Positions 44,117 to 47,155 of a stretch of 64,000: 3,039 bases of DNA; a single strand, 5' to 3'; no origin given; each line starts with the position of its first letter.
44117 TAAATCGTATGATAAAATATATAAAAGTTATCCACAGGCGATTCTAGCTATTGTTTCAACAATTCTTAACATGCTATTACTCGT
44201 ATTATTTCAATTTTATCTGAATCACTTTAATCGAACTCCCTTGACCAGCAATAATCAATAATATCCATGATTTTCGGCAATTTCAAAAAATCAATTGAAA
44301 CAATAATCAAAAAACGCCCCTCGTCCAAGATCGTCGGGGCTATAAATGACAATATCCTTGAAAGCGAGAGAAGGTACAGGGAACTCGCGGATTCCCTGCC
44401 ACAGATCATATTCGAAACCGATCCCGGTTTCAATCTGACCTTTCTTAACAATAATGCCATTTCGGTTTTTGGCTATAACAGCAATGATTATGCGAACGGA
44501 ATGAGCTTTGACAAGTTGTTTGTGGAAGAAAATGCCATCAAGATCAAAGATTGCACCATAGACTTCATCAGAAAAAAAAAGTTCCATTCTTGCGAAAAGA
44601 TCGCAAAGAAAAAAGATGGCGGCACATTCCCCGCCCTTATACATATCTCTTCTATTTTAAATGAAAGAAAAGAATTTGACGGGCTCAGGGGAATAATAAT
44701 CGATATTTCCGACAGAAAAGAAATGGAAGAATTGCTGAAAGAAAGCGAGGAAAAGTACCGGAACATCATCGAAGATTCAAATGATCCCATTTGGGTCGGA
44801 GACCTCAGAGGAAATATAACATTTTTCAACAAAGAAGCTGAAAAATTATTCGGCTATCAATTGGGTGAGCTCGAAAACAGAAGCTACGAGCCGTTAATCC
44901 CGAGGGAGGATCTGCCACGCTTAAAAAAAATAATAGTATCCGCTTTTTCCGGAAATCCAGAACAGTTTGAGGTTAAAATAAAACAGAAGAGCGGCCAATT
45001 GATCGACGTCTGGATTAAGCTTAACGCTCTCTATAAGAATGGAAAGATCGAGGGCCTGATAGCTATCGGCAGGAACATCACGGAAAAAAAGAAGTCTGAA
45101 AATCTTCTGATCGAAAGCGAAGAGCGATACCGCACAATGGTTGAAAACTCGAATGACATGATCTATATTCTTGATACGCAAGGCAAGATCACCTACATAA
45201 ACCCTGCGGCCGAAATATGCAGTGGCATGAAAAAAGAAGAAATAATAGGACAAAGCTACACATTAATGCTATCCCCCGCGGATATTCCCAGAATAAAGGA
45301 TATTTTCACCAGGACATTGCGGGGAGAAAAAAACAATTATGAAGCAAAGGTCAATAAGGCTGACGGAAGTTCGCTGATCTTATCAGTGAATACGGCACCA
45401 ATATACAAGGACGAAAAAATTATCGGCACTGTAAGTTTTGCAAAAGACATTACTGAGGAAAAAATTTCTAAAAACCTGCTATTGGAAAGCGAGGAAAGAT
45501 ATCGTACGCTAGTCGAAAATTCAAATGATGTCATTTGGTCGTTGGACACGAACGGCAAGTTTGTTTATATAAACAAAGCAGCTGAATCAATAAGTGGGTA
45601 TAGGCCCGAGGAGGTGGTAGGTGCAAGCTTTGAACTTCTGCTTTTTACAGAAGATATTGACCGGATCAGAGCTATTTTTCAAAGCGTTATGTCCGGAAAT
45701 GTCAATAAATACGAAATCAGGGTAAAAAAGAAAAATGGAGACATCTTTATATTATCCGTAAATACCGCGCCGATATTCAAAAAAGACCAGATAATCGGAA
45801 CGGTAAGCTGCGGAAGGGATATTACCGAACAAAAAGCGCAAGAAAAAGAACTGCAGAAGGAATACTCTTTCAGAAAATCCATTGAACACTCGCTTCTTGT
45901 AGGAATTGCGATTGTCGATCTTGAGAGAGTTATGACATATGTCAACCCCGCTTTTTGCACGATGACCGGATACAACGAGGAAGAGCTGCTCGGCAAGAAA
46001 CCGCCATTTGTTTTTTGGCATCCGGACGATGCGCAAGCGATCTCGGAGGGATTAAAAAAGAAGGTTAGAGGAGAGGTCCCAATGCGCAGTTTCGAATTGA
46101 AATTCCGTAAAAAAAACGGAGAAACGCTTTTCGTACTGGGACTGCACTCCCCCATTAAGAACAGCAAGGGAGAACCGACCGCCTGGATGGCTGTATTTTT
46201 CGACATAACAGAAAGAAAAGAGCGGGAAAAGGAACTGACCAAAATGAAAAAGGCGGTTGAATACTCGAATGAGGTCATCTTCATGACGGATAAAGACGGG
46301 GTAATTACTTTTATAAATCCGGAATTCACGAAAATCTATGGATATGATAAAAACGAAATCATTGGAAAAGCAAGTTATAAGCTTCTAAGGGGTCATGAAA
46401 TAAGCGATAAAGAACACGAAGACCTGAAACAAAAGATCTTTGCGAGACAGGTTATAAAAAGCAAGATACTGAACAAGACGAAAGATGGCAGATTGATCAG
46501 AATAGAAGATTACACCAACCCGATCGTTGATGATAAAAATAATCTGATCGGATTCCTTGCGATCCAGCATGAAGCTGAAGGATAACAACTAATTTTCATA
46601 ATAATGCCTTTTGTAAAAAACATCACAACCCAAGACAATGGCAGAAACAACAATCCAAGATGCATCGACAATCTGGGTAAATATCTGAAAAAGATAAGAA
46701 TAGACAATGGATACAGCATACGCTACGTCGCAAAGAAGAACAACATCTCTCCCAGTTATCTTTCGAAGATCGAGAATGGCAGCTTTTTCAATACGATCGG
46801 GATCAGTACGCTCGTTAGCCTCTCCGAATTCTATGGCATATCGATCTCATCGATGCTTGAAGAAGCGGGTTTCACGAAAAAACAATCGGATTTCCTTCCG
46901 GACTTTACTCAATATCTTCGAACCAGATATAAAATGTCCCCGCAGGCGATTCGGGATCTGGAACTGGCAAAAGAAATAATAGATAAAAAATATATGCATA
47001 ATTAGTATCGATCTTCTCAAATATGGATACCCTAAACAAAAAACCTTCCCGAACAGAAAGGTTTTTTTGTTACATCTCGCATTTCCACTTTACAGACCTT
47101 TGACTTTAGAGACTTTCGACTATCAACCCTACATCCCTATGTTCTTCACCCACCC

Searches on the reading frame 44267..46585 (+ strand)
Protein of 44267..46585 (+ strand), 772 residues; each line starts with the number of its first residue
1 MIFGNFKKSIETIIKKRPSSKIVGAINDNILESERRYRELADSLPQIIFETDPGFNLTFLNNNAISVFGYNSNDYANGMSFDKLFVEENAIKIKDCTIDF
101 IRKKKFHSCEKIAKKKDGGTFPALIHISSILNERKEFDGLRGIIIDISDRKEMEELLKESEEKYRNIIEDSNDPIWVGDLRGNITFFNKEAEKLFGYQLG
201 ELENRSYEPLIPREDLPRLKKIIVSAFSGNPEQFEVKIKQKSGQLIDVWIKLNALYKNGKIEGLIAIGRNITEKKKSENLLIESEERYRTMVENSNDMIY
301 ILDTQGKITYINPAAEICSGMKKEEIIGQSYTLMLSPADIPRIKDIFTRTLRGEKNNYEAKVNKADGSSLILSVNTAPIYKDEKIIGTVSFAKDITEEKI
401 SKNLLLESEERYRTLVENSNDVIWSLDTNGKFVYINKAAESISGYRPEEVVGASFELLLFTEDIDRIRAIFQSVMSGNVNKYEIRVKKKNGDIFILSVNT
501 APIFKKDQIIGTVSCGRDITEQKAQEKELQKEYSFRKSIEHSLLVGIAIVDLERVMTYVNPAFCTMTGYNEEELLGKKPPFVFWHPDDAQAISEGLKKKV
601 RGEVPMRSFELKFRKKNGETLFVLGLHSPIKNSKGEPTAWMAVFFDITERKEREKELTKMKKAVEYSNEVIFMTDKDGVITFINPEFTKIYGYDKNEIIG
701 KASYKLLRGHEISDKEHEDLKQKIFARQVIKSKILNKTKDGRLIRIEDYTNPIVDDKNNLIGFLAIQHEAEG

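Call 58: search_protein_families(library=pfam, proteins=[window:44267-46585:+], max_evalue=0.001)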
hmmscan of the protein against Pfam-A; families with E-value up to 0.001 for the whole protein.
window:44267-46585:+ (772 aa): 10 families
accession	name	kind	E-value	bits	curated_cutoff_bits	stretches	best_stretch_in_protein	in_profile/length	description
PF00989.32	PAS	-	5e-88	291.1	22.6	6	410-519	1-113/113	PAS fold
PF13426.13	PAS_9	-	2.2e-82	272.4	27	6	545-649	2-103/103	PAS domain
PF08448.16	PAS_4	-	1.8e-64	215.3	23.1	5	544-652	5-110/110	PAS fold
PF08447.18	PAS_3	-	1.4e-53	179.5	25.6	5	557-643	2-88/89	PAS fold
PF13188.13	PAS_8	-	3.1e-50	166.9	21.8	5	410-465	1-52/65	PAS domain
PF14598.12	PAS_11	-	7.6e-13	48.8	25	0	425-504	7-85/109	PAS domain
PF12860.13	PAS_7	-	5.3e-09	36.7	27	0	671-748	8-92/115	PAS fold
PF24820.1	Diguanyl_cycl_sensor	-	6.4e-09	36.2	28.1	0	664-704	2-42/109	Diguanylate cyclase-like sensor domain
PF24990.1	PAS_13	-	3.9e-05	24.4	27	0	557-579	13-35/143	ERT1/acuK family PAS domain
PF12282.15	GAF_PdtaS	-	0.00069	19.9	23.7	0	472-528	83-137/145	Histidine kinase PdtaS, GAF domain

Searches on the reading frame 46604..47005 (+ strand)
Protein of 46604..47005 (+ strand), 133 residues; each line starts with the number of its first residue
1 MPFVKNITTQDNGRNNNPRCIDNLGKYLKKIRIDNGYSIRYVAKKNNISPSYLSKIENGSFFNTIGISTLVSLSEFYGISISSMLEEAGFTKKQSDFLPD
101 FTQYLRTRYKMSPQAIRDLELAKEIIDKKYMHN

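Call 58: search_protein_families(library=pfam, proteins=[window:46604-47005:+], max_evalue=0.001)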
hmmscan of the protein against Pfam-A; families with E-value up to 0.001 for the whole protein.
window:46604-47005:+ (133 aa): 4 families
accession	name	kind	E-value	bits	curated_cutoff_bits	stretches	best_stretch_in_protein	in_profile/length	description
PF01381.28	HTH_3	-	3.8e-12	46.5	23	1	28-82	1-53/55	Helix-turn-helix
PF12844.13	HTH_19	-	2e-11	44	30.2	1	25-82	1-56/64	Helix-turn-helix domain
PF13413.12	HTH_25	-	1.4e-05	25.2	24.6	1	27-61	1-35/62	Helix-turn-helix domain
PF13560.12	HTH_31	-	3.8e-05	24.4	27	1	24-60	2-38/64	Helix-turn-helix domain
